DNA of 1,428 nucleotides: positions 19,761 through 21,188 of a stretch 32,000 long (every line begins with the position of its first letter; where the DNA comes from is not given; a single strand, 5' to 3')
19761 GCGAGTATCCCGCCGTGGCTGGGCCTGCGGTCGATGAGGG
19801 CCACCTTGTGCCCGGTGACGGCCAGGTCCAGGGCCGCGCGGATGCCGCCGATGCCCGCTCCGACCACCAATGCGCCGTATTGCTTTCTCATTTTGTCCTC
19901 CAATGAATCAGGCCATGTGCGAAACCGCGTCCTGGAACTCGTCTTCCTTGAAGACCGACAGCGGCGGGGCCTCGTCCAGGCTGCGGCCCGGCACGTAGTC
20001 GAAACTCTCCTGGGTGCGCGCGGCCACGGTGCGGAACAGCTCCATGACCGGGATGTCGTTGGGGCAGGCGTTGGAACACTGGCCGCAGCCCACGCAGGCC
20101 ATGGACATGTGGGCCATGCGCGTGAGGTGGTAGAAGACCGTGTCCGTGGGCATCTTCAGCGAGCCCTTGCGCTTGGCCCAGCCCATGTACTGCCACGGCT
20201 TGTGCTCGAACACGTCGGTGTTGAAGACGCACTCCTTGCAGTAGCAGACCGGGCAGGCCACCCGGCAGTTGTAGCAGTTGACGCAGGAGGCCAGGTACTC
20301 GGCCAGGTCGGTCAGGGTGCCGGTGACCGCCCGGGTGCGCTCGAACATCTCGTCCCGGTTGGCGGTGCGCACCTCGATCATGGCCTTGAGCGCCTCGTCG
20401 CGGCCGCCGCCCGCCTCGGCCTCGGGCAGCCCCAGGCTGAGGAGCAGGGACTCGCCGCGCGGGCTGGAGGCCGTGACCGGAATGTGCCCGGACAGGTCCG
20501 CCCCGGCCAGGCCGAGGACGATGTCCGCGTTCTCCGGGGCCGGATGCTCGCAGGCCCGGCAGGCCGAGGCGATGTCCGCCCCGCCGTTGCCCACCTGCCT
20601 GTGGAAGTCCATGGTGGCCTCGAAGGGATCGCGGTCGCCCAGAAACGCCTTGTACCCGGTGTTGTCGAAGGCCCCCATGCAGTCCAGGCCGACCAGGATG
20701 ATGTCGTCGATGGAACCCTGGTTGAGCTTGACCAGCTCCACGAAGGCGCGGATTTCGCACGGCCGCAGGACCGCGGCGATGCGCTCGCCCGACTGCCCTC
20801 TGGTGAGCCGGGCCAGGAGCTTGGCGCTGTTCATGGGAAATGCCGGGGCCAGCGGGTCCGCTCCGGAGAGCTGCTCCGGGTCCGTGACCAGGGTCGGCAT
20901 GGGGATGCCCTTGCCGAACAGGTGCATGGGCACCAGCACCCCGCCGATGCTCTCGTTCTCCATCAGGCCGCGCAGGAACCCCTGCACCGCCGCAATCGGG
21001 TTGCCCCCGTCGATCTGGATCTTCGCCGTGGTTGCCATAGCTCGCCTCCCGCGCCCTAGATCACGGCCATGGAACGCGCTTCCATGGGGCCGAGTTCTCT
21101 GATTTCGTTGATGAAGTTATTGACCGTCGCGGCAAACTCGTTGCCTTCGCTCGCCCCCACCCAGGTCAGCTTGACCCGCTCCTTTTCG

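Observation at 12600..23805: Non-canonical Hdr-type cluster with two HdrA-family proteins and no recognisable electron-donor module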

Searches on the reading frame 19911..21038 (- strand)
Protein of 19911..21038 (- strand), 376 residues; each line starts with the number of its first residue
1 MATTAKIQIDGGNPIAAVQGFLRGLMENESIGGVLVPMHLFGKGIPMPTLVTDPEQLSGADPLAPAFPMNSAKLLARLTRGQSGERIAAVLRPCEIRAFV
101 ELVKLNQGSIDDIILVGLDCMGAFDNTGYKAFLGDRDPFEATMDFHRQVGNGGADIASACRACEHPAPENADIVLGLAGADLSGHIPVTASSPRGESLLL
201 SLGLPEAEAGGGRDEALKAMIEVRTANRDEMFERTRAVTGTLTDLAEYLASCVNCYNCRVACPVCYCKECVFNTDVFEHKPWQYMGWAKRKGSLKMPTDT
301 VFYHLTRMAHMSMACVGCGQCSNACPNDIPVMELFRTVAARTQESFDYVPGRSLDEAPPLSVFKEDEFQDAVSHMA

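Call 6: search_protein_families(library=pfam, proteins=[window:19911-21038:-], max_evalue=0.001)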
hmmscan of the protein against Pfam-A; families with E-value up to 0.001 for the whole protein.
window:19911-21038:- (376 aa): 5 families
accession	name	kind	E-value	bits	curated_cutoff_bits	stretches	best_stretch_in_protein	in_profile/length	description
PF04432.18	FrhB_FdhB_C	-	8.3e-09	35.9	23.3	1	85-199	2-133/150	Coenzyme F420 hydrogenase/dehydrogenase, beta subunit C terminus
PF13183.11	Fer4_8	-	1.3e-07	32.5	27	1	249-329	2-68/68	4Fe-4S dicluster domain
PF13534.11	Fer4_17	-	8.1e-05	23.5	22.2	0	252-329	2-60/61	4Fe-4S dicluster domain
PF00037.32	Fer4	-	0.00025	21.2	21.1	1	314-329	7-22/24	4Fe-4S binding domain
PF13237.11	Fer4_10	-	0.00026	21.3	25.5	0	312-327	6-21/53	4Fe-4S dicluster domain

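Call 8: search_protein_families(library=ncbifam, proteins=[window:19911-21038:-], max_evalue=0.001)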
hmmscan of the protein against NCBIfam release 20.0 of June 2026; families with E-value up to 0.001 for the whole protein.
window:19911-21038:- (376 aa): 9 families
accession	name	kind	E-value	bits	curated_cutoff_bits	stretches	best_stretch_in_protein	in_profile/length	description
TIGR02176.1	pyruv_ox_red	equivalog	4e-05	21.7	911.35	1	251-337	684-767/1167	pyruvate:ferredoxin (flavodoxin) oxidoreductase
TIGR00314.1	cdhA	equivalog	7.7e-05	20.7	781.3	0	305-341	429-465/784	CO dehydrogenase/acetyl-CoA synthase complex subunit alpha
NF003454.1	PRK05035.1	equivalog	0.00023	19.8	345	1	310-341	403-434/556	electron transport complex subunit RsxC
NF045663.1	diclust_near_Sec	equivalog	0.00036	18.7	530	1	262-337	306-377/759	pyridine nucleotide-disulfide oxidoreductase/dicluster-binding protein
TIGR01945.1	rnfC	subfamily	0.00039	19.1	245.95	1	309-341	398-430/435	RnfABCDGE type electron transport complex subunit C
TIGR02910.1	sulfite_red_A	equivalog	0.00052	19.4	323.15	0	313-336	301-324/334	anaerobic sulfite reductase subunit AsrA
NF006807.0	PRK09325.1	subfamily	0.00052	19.2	269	0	21-136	33-151/283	coenzyme F420-reducing hydrogenase subunit beta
NF040833.1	sulfhyd_HydB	equivalog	0.00058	18.8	750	0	314-342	311-339/367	NADPH-dependent hydrogenase/sulfhydrogenase 1 subunit beta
NF041837.1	rnfC_Methano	equivalog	0.00088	18.2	650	1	308-338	393-422/438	Rnf electron transport complex subunit RnfC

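Call 11: find_related_loci(query=window:19911-21038:-, collection=genome_contigs, flank=10000)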
Query window:19911-21038:- (376 aa) in genome_contigs; peptide patterns used: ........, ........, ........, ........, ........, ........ (x = any residue, [..] = any of these).
80 stretches matched a pattern; 25 encode a relative of the query (tblastn E <= 1e-3); 25 distinct loci.
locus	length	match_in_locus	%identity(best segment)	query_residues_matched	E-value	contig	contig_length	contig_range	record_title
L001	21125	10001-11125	92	1-376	0e+0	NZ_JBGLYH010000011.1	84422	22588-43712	Pseudodesulfovibrio karagichevae strain 9FUS NODE_11_length_84422_cov_64.877585, whole genome shotgun sequence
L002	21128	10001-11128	91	1-376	0e+0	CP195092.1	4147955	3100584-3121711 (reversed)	Desulfovibrio caledoniensis strain lm2024 chromosome, complete genome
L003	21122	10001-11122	85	1-375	0e+0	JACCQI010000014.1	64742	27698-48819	MAG: Desulfovibrionaceae bacterium isolate MIC098Bin4 NODE_92_length_64742_cov_18.087127, whole genome shotgun sequence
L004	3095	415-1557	77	1-376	0e+0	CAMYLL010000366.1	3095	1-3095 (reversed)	MAG: uncultured Pseudodesulfovibrio sp. isolate FCS_M_Desulfobacterota_19 genome assembly, contig: NODE_53215_length_309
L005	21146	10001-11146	76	1-376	0e+0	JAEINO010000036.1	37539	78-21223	MAG: Pseudodesulfovibrio sp. isolate MAG6 NODE_901_length_37539_cov_33.049410, whole genome shotgun sequence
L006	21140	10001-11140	78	1-375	0e+0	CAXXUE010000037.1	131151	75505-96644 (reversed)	MAG: uncultured Pseudodesulfovibrio sp. isolate a8b379bf-f1df-4415-be07-3a291d9257f6 genome assembly, contig: contig_37,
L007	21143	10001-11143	77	1-376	0e+0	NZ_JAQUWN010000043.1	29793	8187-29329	MAG: Pseudodesulfovibrio sp. isolate STD2_191 NODE_5445_length_29793_cov_5.638340_Sandtown_D2, whole genome shotgun sequ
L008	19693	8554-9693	69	1-376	0e+0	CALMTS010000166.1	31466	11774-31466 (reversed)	MAG TPA_asm: uncultured Desulfomicrobium sp. isolate SRR6284161_bin.88_CONCOCT_v1.1_MAG genome assembly, contig: ERZ7951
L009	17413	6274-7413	69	1-376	0e+0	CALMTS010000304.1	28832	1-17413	MAG TPA_asm: uncultured Desulfomicrobium sp. isolate SRR6284161_bin.88_CONCOCT_v1.1_MAG genome assembly, contig: ERZ7951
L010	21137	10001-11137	67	1-375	0e+0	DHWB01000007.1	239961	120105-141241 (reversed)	MAG TPA_asm: Desulfomicrobium sp. UBA5193 UBA5193_contig_59, whole genome shotgun sequence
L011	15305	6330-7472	79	1-376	0e+0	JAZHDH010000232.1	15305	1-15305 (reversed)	MAG: Pseudodesulfovibrio sp. isolate Bin21Zod NODE_482_length_15305_cov_276.618951, whole genome shotgun sequence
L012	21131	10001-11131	57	1-372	5e-146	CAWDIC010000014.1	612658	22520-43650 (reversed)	MAG: uncultured delta proteobacterium isolate MFD03804.bin.2.20 genome assembly, contig: contig_7208, whole genome shotg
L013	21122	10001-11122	56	1-370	2e-141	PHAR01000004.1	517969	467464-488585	MAG: Deltaproteobacteria bacterium HGW-Deltaproteobacteria-8 08E140C01_z5_2013_Ig3399_v2_scaffold_133, whole genome shot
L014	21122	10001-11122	55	1-370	2e-140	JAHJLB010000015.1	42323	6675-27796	MAG: Proteobacteria bacterium isolate Old_saline.mb.115 Old_saline.mb.115_k141_243465, whole genome shotgun sequence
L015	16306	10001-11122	55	1-370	1e-139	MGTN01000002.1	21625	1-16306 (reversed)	MAG: Desulfovibrionales bacterium GWA2_65_9 gwa2_scaffold_10164, whole genome shotgun sequence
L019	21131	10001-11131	53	1-372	3e-132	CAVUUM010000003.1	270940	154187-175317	MAG: uncultured delta proteobacterium isolate MFD03804.bin.2.56 genome assembly, contig: contig_26604, whole genome shot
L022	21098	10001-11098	50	8-370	2e-123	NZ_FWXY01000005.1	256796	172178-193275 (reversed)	Desulfocicer vacuolatum DSM 3385, whole genome shotgun sequence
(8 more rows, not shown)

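Call 16: search_solved_structures(query=window:19911-21038:-, max_evalue=1, show_alignments=2)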
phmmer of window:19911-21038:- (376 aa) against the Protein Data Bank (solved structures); distinct sequences matched with E-value up to 1: 74 (the best 60 are shown).
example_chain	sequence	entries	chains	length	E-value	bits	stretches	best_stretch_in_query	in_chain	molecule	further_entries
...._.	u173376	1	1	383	6e-32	114.4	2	150-360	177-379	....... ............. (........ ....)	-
7bkb_E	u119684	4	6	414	9.2e-32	113.8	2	156-369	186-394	Formate dehydrogenase, beta subunit (F420)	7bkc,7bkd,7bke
8rvu_E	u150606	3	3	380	7.7e-29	104.1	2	133-360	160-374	Formate dehydrogenase, beta subunit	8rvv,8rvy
9ygv_C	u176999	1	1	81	0.00041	22.8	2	311-343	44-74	Photosystem I iron-sulfur center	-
8htu_C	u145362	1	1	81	0.00048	22.5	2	311-335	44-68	Photosystem I iron-sulfur center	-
7dr0_C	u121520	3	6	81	0.00055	22.4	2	309-335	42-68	Photosystem I iron-sulfur center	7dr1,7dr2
7qco_C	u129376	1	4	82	0.00056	22.3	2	313-342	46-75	Photosystem I iron-sulfur center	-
8riu_A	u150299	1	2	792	0.00059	22.3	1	308-339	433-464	Acetyl-CoA decarbonylase/synthase complex subunit alpha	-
6l35_C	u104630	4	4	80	0.00086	21.7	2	311-335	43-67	Photosystem I iron-sulfur center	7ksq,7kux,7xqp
6igz_C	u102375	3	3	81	0.0009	21.7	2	313-332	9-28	PsaC | Photosystem I iron-sulfur center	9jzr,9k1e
7wfd_AC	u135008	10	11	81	0.00098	21.5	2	313-332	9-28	Photosystem I iron-sulfur center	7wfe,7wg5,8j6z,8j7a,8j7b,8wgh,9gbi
9grx_c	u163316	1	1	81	0.00098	21.5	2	313-332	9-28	Photosystem I iron-sulfur center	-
5zji_C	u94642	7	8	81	0.001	21.5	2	313-332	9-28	photosystem I subunit VII | Photosystem I iron-sulfur center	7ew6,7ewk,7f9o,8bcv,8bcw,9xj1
9s1l_C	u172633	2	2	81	0.0011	21.4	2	313-332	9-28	Photosystem I iron-sulfur center (PsaC)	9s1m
9kqp_C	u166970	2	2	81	0.0011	21.4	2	311-334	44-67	Photosystem I iron-sulfur center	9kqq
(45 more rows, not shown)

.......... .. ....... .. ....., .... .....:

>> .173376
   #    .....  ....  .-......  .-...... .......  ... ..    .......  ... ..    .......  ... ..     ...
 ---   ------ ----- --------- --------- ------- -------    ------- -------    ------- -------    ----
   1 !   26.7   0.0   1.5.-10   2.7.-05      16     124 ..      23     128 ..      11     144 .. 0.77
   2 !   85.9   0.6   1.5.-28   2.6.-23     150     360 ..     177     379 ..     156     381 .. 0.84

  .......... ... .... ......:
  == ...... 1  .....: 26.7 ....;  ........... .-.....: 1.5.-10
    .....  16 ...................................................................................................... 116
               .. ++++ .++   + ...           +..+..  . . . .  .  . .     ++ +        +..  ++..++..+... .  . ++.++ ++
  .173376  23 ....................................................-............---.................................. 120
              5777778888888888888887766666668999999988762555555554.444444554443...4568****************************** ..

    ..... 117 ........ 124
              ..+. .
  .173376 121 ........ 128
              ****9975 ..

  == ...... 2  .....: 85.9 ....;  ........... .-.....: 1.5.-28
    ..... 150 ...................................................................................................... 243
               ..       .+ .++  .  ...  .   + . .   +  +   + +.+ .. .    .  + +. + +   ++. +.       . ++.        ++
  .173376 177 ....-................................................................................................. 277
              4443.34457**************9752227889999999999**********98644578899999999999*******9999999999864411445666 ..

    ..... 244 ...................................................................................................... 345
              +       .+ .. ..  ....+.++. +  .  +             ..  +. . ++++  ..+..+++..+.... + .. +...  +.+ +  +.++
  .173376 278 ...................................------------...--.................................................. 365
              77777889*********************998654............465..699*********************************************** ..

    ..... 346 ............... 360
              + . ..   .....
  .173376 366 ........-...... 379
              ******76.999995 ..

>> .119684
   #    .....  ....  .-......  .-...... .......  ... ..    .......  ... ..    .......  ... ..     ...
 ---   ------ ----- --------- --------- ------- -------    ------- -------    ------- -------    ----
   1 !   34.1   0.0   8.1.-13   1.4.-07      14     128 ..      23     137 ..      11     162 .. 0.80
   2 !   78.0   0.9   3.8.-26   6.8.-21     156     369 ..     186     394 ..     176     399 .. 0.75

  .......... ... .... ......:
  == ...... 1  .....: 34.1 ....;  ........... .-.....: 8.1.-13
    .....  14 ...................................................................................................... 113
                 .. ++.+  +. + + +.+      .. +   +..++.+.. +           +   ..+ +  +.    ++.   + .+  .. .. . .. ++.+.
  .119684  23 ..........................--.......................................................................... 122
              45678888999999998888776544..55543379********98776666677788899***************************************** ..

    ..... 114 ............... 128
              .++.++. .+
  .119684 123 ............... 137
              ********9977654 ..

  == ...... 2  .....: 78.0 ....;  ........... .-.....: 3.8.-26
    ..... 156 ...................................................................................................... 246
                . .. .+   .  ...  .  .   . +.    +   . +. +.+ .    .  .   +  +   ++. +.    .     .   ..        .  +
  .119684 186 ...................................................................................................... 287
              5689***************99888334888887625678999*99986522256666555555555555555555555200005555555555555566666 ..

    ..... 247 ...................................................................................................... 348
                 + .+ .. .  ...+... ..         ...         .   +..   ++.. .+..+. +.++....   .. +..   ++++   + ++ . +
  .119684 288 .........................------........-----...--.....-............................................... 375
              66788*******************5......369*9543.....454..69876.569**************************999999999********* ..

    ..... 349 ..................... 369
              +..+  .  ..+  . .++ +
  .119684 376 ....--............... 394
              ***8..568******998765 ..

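Call 28: find_homologous_proteins(query=window:19911-21038:-, max_evalue=0.00001)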
Query window:19911-21038:- (376 aa): 4040 proteins with E <= 0.00001 among 8000 candidates; the best 120 are listed.
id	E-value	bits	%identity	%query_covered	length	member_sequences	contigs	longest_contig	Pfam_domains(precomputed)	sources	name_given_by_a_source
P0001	4.6e-257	870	100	100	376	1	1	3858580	PF04432.19,PF13183.12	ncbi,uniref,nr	ncbi:Formate dehydrogenase [Pseudodesulfovibrio mercurii]|uniref:Formate dehydrogenase n=1 Tax=Pseud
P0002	1.5e-242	822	93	100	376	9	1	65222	PF04432.19,PF13183.12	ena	-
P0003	2.7e-238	808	93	98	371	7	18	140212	PF04432.19,PF13183.12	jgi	jgi:formate dehydrogenase subunit beta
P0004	8.0e-238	807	92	100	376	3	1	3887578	PF04432.19,PF13183.12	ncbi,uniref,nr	ncbi:Coenzyme F420 hydrogenase/dehydrogenase, beta subunit C-terminal domain [Pseudodesulfovibrio th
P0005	2.5e-237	805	92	100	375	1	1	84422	PF04432.19,PF13183.12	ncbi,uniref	ncbi:Coenzyme F420 hydrogenase/dehydrogenase, beta subunit C-terminal domain [Pseudodesulfovibrio ka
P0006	1.2e-234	796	90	100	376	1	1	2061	PF04432.19,PF13183.12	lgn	-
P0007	2.0e-234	796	90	100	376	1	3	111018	PF04432.19,PF13183.12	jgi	jgi:formate dehydrogenase subunit beta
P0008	9.0e-231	784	88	100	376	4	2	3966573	PF04432.19,PF13183.12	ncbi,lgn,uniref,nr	ncbi:Coenzyme F420 hydrogenase/dehydrogenase, beta subunit C-terminal domain [Pseudodesulfovibrio in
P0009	4.8e-223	758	85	100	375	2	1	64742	PF04432.19,PF13183.12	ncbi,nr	ncbi:MAG: Coenzyme F420 hydrogenase/dehydrogenase, beta subunit C-terminal domain [Desulfovibrionace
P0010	5.6e-222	755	84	100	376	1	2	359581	PF04432.19,PF13183.12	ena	-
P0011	1.6e-219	747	83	100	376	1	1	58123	PF04432.19,PF13183.12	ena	-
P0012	5.6e-219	745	82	100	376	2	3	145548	PF04432.19,PF13183.12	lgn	-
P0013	7.8e-219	744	83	100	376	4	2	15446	PF04432.19,PF13534.12,PF13237.12,PF13183.12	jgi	-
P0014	8.7e-219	744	83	100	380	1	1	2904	PF17179.10,PF04432.19,PF13534.12,PF13183.12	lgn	-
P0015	1.3e-211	721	80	100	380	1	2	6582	PF04432.19,PF13534.12,PF13183.12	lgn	-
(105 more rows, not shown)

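Call 39: search_protein_families(library=pfam, proteins=[L019:3395-5692:+, L019:5670-9065:+, L019:14660-16996:+, L019:17608-18558:+], max_evalue=0.00001)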
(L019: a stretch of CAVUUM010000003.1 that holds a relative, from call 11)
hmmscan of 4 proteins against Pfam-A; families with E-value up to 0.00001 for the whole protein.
L019:3395-5692:+ (766 aa): 6 families
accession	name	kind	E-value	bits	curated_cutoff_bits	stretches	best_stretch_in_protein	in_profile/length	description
PF02754.22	CCG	-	2.8e-30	104.7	20.6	2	630-718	1-85/85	Cysteine-rich domain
PF13183.11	Fer4_8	-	1.5e-19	70.7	27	2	382-440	5-68/68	4Fe-4S dicluster domain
PF13534.11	Fer4_17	-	1.6e-15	57.8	22.2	2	382-441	2-61/61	4Fe-4S dicluster domain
PF13187.11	Fer4_9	-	2.1e-14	53.7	27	2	382-439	2-50/52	4Fe-4S dicluster domain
PF13237.11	Fer4_10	-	2.4e-12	47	25.5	1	381-437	8-53/53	4Fe-4S dicluster domain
PF12838.12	Fer4_7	-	1.7e-11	44.9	27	1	382-440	2-52/52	4Fe-4S dicluster domain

L019:5670-9065:+ (1132 aa): 20 families
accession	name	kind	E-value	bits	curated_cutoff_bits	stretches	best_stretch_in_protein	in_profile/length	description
PF07992.20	Pyr_redox_2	-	3.8e-43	148.4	26.1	1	389-687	2-291/291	Pyridine nucleotide-disulphide oxidoreductase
PF14691.11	Fer4_20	-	2.7e-20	72.7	25.8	1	296-373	28-108/113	Dihydroprymidine dehydrogenase domain II, 4Fe-4S cluster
PF13450.12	NAD_binding_8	-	6.5e-17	62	21.9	2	392-426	1-35/68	NAD(P)-binding Rossmann-like domain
PF00070.33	Pyr_redox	-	1.6e-16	61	22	1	521-584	1-67/82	Pyridine nucleotide-disulphide oxidoreductase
PF13738.12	Pyr_redox_3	-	3.3e-13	50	30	1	516-671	161-305/305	Pyridine nucleotide-disulphide oxidoreductase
PF12831.13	FAD_oxidored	-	1.4e-12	48.1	27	1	152-187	3-38/416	FAD dependent oxidoreductase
PF01266.30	DAO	-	1.4e-11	45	27.9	0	389-423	1-35/353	FAD dependent oxidoreductase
PF12838.12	Fer4_7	-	2.1e-11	44.5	27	1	1066-1111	2-52/52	4Fe-4S dicluster domain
PF13237.11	Fer4_10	-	6.6e-11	42.4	25.5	1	1061-1108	4-53/53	4Fe-4S dicluster domain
PF14697.11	Fer4_21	-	8.4e-11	42.3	35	1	1060-1109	2-53/59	4Fe-4S dicluster domain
PF01134.28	GIDA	-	5.7e-09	36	22.1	0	152-204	3-45/391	Glucose inhibited division protein A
PF00037.32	Fer4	-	6.8e-09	35.6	21.1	0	245-262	3-20/24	4Fe-4S binding domain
PF00890.30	FAD_binding_2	-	2.1e-08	34.3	20.4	0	151-186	2-37/414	FAD binding domain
PF01946.23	Thi4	-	2.8e-08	33.7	26.2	0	389-426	19-57/235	Thi4 family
PF03486.20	HI0933_like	-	4.1e-08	33.4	50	0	150-185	2-37/244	HI0933-like protein Rossmann domain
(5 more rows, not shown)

L019:14660-16996:+ (779 aa): 7 families
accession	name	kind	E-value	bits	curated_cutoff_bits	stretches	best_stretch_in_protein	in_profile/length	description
PF02518.31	HATPase_c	-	1.2e-20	74.5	26.4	1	663-778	2-109/111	Histidine kinase-, DNA gyrase B-, and HSP90-like ATPase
PF08448.16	PAS_4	-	1.1e-15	58.2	23.1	2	310-415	1-109/110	PAS fold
PF00989.32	PAS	-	1.9e-12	47.6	22.6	1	427-498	2-73/113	PAS fold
PF13426.13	PAS_9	-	2.6e-12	47.4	27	1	437-533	2-103/103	PAS domain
PF00672.30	HAMP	-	2.1e-09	38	25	1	242-292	1-51/53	HAMP domain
PF00512.31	HisKA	-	8e-09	35.9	26.9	1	550-617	2-63/66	His Kinase A (phospho-acceptor) domain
PF13188.13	PAS_8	-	1.7e-07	31.3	21.8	0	427-481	2-55/65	PAS domain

L019:17608-18558:+ (317 aa): 3 families
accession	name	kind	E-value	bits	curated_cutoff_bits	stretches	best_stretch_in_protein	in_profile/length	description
PF02518.31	HATPase_c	-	2.3e-23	83.2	26.4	1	209-316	5-110/111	Histidine kinase-, DNA gyrase B-, and HSP90-like ATPase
PF00072.30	Response_reg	-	2.6e-14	53.8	30.2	1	1-56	52-107/111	Response regulator receiver domain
PF14501.12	HATPase_c_5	-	6.1e-07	29.7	22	1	212-304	8-93/102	GHKL domain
